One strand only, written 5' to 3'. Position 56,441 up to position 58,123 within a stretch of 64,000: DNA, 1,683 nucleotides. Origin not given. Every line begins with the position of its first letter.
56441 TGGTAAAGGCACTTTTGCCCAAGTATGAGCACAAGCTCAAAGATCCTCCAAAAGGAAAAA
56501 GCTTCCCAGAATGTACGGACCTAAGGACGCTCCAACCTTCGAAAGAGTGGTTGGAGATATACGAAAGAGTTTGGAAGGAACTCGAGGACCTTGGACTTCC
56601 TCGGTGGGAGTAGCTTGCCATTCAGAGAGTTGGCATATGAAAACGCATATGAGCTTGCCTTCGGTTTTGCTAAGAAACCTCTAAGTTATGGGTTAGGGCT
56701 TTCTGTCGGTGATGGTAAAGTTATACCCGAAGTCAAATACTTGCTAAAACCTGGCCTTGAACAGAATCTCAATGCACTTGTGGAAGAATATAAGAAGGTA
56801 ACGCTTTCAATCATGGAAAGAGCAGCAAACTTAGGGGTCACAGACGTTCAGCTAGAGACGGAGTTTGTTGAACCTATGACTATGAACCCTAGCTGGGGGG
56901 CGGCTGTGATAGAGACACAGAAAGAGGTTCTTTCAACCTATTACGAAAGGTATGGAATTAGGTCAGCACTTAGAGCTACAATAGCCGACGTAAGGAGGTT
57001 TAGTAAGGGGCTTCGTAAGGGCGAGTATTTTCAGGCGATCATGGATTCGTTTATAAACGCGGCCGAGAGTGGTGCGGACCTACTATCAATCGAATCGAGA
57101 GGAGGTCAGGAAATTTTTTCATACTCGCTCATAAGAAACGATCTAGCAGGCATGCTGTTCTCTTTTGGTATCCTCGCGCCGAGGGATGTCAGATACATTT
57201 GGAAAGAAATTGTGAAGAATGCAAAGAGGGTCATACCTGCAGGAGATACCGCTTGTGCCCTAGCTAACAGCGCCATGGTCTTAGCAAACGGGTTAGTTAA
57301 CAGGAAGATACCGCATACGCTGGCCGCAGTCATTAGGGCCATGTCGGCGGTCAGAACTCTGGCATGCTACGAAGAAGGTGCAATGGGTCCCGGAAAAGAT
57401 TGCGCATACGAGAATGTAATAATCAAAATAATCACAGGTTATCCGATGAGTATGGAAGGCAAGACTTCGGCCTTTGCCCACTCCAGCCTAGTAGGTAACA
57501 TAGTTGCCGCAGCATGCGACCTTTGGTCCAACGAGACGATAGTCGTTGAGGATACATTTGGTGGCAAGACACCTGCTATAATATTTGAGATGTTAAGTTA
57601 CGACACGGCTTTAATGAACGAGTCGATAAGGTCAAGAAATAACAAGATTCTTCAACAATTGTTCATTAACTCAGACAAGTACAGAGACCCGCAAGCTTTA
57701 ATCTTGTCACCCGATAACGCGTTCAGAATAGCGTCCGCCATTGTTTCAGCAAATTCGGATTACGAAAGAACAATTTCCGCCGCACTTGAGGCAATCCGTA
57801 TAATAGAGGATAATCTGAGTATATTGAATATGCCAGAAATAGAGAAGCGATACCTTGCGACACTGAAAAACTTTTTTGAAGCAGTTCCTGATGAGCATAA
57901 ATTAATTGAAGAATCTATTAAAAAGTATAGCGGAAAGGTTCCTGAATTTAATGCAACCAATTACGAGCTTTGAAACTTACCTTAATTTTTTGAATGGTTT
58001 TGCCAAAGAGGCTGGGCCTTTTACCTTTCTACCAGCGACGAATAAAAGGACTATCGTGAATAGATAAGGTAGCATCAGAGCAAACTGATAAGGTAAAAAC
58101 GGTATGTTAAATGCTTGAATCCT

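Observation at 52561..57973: Corrinoid methyltransferase operon combining MtaB with an MttB-superfamily methyltransferase, one corrinoid protein and a RACo activase, but no methyl-acceptor or MCR genes nearby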

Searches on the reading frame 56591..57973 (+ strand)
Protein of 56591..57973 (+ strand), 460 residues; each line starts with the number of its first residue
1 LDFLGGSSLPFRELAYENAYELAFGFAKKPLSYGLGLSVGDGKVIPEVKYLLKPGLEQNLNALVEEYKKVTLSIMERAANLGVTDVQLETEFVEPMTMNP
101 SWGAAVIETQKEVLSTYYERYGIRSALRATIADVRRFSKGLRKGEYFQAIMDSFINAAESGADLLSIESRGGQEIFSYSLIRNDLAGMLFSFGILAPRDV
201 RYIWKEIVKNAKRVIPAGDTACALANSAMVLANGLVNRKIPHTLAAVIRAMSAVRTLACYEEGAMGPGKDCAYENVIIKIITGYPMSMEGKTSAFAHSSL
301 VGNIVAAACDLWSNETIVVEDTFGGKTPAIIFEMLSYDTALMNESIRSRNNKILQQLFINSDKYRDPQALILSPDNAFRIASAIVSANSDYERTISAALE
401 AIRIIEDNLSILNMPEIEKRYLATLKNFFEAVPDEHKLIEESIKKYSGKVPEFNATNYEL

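Call 3: search_protein_families(library=pfam, proteins=[window:56591-57973:+], max_evalue=0.01)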
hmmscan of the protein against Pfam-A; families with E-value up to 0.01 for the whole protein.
window:56591-57973:+ (460 aa): 1 family
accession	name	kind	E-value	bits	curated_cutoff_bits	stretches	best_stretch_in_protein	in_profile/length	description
PF12176.13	MtaB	-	8.4e-166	552.8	25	1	11-459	4-460/460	Methanol-cobalamin methyltransferase B subunit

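Call 4: search_protein_families(library=ncbifam, proteins=[window:56591-57973:+], max_evalue=0.01)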
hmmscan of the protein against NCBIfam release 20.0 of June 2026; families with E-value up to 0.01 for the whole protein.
window:56591-57973:+ (460 aa): 1 family
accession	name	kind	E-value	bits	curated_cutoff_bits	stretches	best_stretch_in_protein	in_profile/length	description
NF040651.2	MtaB_Meth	equivalog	2.6e-162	540.7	720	1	11-460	4-460/460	methanol--corrinoid protein co-methyltransferase MtaB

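Call 31: search_solved_structures(query=window:56591-57973:+, max_evalue=0.01, show_alignments=1)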
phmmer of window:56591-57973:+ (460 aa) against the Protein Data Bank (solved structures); distinct sequences matched with E-value up to 0.01: 1.
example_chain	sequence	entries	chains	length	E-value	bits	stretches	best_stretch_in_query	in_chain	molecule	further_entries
2i2x_A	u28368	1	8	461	4.3e-128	430.9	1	11-458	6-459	Methyltransferase 1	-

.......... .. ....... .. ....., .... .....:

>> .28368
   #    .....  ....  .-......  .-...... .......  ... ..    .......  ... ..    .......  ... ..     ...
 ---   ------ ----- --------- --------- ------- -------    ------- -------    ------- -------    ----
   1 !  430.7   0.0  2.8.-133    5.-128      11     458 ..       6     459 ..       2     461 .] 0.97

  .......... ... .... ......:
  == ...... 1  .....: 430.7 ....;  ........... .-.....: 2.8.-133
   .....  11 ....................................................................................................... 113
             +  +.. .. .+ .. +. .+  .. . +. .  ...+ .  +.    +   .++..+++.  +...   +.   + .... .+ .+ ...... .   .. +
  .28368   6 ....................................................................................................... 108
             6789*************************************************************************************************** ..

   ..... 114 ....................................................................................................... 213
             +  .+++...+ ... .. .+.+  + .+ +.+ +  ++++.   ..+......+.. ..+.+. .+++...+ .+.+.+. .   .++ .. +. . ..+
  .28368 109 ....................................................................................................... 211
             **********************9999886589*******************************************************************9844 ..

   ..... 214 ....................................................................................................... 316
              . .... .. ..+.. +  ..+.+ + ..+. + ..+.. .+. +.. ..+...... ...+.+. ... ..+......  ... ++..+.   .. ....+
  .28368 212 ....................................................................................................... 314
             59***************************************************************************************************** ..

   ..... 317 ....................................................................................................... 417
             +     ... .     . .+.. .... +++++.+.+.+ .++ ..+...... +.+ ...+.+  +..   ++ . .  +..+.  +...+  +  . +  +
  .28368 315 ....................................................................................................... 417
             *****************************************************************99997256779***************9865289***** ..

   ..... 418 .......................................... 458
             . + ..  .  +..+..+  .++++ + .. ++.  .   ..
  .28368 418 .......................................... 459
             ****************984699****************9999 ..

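Call 65: find_homologous_proteins(query=window:56615-57973:+)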
Query window:56615-57973:+ (452 aa): 1115 proteins with E <= 0.001 among 8000 candidates; the best 120 are listed.
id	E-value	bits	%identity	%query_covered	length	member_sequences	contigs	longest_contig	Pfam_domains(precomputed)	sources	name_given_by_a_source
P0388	2.3e-292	987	99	100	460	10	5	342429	PF12176.14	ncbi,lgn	ncbi:MAG: methyltransferase MtaB domain-containing protein [Nitrososphaerota archaeon]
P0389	1.9e-271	918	92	100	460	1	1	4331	PF12176.14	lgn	-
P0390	9.1e-259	876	87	100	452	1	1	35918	PF12176.14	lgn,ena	-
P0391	5.8e-258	874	87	100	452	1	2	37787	PF12176.14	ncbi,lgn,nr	ncbi:MAG: methyltransferase MtaB domain-containing protein [Nitrososphaerota archaeon]|nr:methanol--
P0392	4.6e-255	864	86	100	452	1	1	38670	PF12176.14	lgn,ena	-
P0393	6.3e-247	837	83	100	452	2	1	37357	PF12176.14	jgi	-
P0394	1.6e-210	717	72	100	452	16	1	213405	PF12176.14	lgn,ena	-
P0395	4.9e-207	706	70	100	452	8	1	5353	PF12176.14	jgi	-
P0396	6.7e-205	699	70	100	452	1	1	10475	PF12176.14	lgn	-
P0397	1.9e-204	697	68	100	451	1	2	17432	PF12176.14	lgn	-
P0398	4.3e-203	693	68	100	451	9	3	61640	PF12176.14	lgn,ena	-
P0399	2.9e-202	690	68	100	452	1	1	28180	PF12176.14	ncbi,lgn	-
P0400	8.1e-199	679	66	100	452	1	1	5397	PF12176.14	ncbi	-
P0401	3.3e-198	677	67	100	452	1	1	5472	PF12176.14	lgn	-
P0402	4.6e-198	676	65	100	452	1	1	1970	PF12176.14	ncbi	-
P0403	5.5e-198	676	66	100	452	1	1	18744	PF12176.14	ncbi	-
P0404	1.0e-197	675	64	100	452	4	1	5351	PF12176.14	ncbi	-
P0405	1.4e-197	675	65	100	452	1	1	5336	PF12176.14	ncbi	-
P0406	1.9e-197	674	100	69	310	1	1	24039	PF12176.14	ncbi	-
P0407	9.3e-197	672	64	100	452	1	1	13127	PF12176.14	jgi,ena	-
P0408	2.1e-195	667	66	100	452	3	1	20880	PF12176.14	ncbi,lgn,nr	ncbi:MAG: methanol--corrinoid methyltransferase [Nitrososphaeria archaeon]|nr:methanol--corrinoid me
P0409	8.0e-195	666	64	100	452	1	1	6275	PF12176.14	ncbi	-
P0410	1.2e-193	662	66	100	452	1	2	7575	PF12176.14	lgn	-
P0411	3.0e-193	660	67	95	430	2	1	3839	PF12176.14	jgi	jgi:methanol--5-hydroxybenzimidazolylcobamide Co-methyltransferase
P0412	1.7e-191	655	65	97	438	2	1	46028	PF12176.14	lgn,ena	-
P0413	3.9e-190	650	63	100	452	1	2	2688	PF12176.14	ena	-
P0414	1.5e-189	648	63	100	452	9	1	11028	PF12176.14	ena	-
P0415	3.9e-189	647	64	100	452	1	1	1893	PF12176.14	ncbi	-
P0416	4.5e-189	647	64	100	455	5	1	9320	PF12176.14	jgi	jgi:methanol--5-hydroxybenzimidazolylcobamide Co-methyltransferase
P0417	5.7e-189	646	62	100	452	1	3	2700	PF12176.14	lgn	-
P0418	1.6e-188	645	63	100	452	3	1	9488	PF12176.14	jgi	-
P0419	3.7e-188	644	65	97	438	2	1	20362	PF12176.14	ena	-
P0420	2.3e-187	641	64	100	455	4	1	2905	PF12176.14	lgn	-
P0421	2.3e-186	638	65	97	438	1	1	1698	PF12176.14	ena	-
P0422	1.4e-185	635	62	100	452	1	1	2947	PF12176.14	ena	-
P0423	1.4e-183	629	65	93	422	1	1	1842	PF12176.14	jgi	jgi:methanol--5-hydroxybenzimidazolylcobamide Co-methyltransferase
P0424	3.1e-182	624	64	93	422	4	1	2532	PF12176.14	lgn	-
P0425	1.4e-179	615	65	94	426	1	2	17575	PF12176.14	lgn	-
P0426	7.0e-178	610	65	91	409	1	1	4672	PF12176.14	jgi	jgi:methanol---5-hydroxybenzimidazolylcobamide Co-methyltransferase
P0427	4.3e-177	607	66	91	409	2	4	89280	PF12176.14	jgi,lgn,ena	-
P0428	6.1e-174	597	59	100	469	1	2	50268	PF12176.14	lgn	-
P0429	1.2e-173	596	68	85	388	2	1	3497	PF12176.14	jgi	jgi:methanol--5-hydroxybenzimidazolylcobamide Co-methyltransferase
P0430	4.3e-160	551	56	100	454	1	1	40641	PF12176.14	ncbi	-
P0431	2.1e-157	542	73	75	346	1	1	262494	PF12176.14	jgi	-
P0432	1.7e-150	520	52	100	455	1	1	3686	PF12176.14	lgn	-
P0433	7.5e-146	504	52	100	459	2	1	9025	PF12176.14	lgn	-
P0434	4.1e-142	492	51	99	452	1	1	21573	PF12176.14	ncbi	-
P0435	7.5e-140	484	52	100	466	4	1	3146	PF12176.14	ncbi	-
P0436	1.3e-139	484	53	100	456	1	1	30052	PF12176.14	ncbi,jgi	ncbi:MAG: methyltransferase MtaB domain-containing protein [Candidatus Hodarchaeales archaeon]|jgi:m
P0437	7.4e-139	481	50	100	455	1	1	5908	PF12176.14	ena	-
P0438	5.7e-138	478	52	100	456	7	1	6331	PF12176.14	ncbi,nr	ncbi:methanol--corrinoid methyltransferase [Candidatus Pacearchaeota archaeon]|nr:methanol--corrinoi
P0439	6.2e-138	478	49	100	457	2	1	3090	PF12176.14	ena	-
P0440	1.2e-137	477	51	99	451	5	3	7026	PF12176.14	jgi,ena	-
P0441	3.5e-137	476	52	100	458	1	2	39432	PF12176.14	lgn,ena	-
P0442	8.7e-137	474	51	99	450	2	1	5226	PF12176.14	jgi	-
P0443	2.7e-136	473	49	99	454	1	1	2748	PF12176.14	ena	-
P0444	3.5e-136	472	50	100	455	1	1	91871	PF12176.14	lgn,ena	-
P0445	1.2e-135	471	50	99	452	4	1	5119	PF12176.14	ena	-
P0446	1.3e-135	470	49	97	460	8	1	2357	PF12176.14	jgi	jgi:methanol--5-hydroxybenzimidazolylcobamide Co-methyltransferase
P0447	3.6e-135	469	49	100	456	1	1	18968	PF12176.14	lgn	-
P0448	4.7e-135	469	49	100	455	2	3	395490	PF12176.14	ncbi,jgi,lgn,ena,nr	ncbi:MAG: methanol--corrinoid methyltransferase [Thermoprotei archaeon]|nr:MAG: methanol--corrinoid 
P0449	8.8e-135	468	50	100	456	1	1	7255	PF12176.14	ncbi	ncbi:MAG: methyltransferase MtaB domain-containing protein [Candidatus Hodarchaeota archaeon]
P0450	6.2e-134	465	48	99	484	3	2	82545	PF12176.14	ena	-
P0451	1.0e-133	464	50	97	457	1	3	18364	PF12176.14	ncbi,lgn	-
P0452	1.1e-133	464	49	100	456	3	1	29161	PF12176.14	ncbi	ncbi:MAG: methyltransferase MtaB domain-containing protein [Candidatus Hodarchaeota archaeon]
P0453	1.4e-133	464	49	100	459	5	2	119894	PF12176.14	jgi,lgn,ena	-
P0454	2.4e-133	463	48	97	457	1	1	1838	PF12176.14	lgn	-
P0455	3.7e-133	462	50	100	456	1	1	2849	PF12176.14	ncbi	-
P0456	5.7e-133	462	49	100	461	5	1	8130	PF12176.14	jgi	-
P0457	1.2e-132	461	52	100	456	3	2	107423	PF12176.14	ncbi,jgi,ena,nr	ncbi:MAG: methanol--corrinoid methyltransferase [Thermoprotei archaeon]|nr:MAG: methanol--corrinoid 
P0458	1.5e-132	460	47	100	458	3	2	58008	PF12176.14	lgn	-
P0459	3.2e-132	459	51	100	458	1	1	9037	PF12176.14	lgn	-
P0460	4.0e-132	459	51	98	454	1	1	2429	PF12176.14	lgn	-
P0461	2.1e-131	457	46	100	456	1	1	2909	PF12176.14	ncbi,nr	ncbi:MAG TPA: methyltransferase MtaB domain-containing protein [Candidatus Bathyarchaeia archaeon]|n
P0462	4.4e-131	456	49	99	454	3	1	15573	PF12176.14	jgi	-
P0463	1.1e-130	454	48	100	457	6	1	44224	PF12176.14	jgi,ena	-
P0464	1.2e-130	454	49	100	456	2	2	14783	PF12176.14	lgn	-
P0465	3.9e-130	452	49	99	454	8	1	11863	PF12176.14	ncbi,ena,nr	ncbi:MAG: methanol--corrinoid methyltransferase [Thermoprotei archaeon]|nr:MAG: methanol--corrinoid 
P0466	5.5e-130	452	48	100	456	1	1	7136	PF12176.14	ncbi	-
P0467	1.4e-129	451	47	100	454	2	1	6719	PF12176.14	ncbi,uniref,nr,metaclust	ncbi:hypothetical protein AKJ65_05040 [candidate division MSBL1 archaeon SCGC-AAA259E19]|uniref:Meth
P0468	1.8e-129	450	45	100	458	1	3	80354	PF12176.14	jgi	-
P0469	2.6e-129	450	48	100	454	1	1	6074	PF12176.14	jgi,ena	-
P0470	3.4e-129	449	48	100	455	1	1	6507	PF12176.14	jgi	jgi:methanol--5-hydroxybenzimidazolylcobamide Co-methyltransferase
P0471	4.4e-129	449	48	100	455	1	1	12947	PF12176.14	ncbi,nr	ncbi:MAG: methyltransferase MtaB domain-containing protein [Nitrososphaerota archaeon]|nr:methyltran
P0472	1.1e-128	448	48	100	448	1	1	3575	PF12176.14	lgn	-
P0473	1.3e-128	447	49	100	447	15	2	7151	PF12176.14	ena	-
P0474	1.9e-127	444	45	100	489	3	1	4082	PF12176.14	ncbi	-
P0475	2.3e-127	443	49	97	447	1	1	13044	PF12176.14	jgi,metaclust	metaclust:\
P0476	2.4e-127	443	49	100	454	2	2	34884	PF12176.14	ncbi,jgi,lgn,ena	-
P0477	2.8e-127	443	49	97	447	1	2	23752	PF12176.14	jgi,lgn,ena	-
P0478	3.6e-127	443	49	97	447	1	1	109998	PF12176.14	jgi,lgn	jgi:methanol--5-hydroxybenzimidazolylcobamide Co-methyltransferase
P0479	3.7e-127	443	49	97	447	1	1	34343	PF12176.14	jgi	-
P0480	4.1e-127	443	47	100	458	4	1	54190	PF12176.14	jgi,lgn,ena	-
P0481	4.7e-127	442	49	97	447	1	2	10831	PF12176.14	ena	-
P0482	6.1e-127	442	48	97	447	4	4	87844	PF12176.14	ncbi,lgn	ncbi:MAG: methyltransferase MtaB domain-containing protein [Thermoproteota archaeon]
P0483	7.2e-127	442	49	97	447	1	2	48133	PF12176.14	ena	-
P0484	8.8e-127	441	49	97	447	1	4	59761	PF12176.14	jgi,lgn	jgi:methanol--5-hydroxybenzimidazolylcobamide Co-methyltransferase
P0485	1.1e-126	441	49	97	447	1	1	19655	PF12176.14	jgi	jgi:methanol--5-hydroxybenzimidazolylcobamide Co-methyltransferase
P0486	1.2e-126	441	49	97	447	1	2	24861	PF12176.14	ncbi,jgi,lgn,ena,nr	ncbi:methanol--corrinoid methyltransferase [archaeon]|jgi:methanol--5-hydroxybenzimidazolylcobamide 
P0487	1.9e-126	440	48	97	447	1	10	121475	PF12176.14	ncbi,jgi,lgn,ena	ncbi:MAG: methyltransferase MtaB domain-containing protein [Thermoproteota archaeon]|jgi:methanol--5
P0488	3.0e-126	440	48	97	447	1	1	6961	PF12176.14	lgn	-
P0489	6.2e-126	439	47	99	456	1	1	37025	PF12176.14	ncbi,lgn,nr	ncbi:methanol--corrinoid methyltransferase [bacterium]|nr:methanol--corrinoid methyltransferase [bac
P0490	7.2e-126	438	48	100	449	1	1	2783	PF12176.14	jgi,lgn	-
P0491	1.4e-125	437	48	100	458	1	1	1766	PF12176.14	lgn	-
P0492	1.7e-125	437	47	99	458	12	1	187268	PF12176.14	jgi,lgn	jgi:methanol--5-hydroxybenzimidazolylcobamide Co-methyltransferase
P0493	1.7e-125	437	46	99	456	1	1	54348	PF12176.14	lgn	-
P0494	3.0e-125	436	48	97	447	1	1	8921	PF12176.14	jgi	jgi:methanol--5-hydroxybenzimidazolylcobamide Co-methyltransferase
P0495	5.6e-125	436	48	99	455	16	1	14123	PF12176.14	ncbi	ncbi:MAG: methyltransferase MtaB domain-containing protein [Thermofilaceae archaeon]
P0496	8.5e-125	435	48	97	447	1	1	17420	PF12176.14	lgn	-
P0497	1.3e-124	434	46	100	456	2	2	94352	PF12176.14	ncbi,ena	ncbi:MAG: methyltransferase MtaB domain-containing protein [Thermoproteota archaeon]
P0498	1.6e-124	434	50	94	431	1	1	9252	PF12176.14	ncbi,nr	ncbi:MAG: methanol--corrinoid methyltransferase, partial [Thaumarchaeota archaeon]|nr:methanol--corr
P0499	1.9e-124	434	49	97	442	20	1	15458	PF12176.14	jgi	jgi:methanol--5-hydroxybenzimidazolylcobamide Co-methyltransferase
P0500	1.9e-124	434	46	100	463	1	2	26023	PF12176.14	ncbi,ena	-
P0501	3.7e-124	433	48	97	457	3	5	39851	PF12176.14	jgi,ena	-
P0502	4.7e-124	432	46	99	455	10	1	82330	PF12176.14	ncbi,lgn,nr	ncbi:MAG: methanol--corrinoid methyltransferase [Candidatus Brockarchaeota archaeon]|nr:methanol--co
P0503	8.2e-124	432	46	100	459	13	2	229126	PF12176.14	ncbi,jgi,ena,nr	ncbi:MAG: methanol:corrinoid methyltransferase [Methanolobus sp. T82-4]|nr:MAG: methanol:corrinoid m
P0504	9.9e-124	431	47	100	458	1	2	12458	PF12176.14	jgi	-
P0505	1.0e-123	431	46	99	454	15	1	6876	PF12176.14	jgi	-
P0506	1.4e-123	431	47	100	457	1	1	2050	PF12176.14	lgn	-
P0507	2.2e-123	430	46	100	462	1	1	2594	PF12176.14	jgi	jgi:methanol--5-hydroxybenzimidazolylcobamide Co-methyltransferase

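Call 67: find_encoding_contigs(protein=P0430, flank=10000, max_places=1)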
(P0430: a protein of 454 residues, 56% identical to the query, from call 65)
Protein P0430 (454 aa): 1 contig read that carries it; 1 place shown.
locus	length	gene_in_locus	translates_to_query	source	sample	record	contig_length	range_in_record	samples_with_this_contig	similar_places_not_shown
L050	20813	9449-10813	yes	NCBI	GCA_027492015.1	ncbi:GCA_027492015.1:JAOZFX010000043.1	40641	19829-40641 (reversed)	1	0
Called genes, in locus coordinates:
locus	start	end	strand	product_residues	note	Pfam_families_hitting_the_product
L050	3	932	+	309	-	?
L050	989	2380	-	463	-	PF01565:FAD_binding_4, PF02913:FAD-oxidase_C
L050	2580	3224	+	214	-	-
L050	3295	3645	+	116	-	PF01906:YbjQ_1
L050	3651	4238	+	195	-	PF03167:UDG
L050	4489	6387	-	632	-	PF06733:DEAD_2, PF13307:Helicase_C_2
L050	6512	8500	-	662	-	PF00801:PKD (faint)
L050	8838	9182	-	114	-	-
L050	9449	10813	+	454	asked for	PF12176:MtaB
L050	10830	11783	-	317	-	PF02653:BPD_transp_2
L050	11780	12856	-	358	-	PF02653:BPD_transp_2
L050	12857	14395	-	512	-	PF00005:ABC_tran, PF13304:AAA_21 (faint), PF00005:ABC_tran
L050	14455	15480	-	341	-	PF02608:Bmp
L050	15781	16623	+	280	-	PF05369:MtmB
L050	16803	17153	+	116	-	PF05369:MtmB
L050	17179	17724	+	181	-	-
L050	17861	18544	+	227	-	PF02607:B12-binding_2, PF02310:B12-binding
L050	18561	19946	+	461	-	PF05369:MtmB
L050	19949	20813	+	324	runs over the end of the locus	PF01208:URO-D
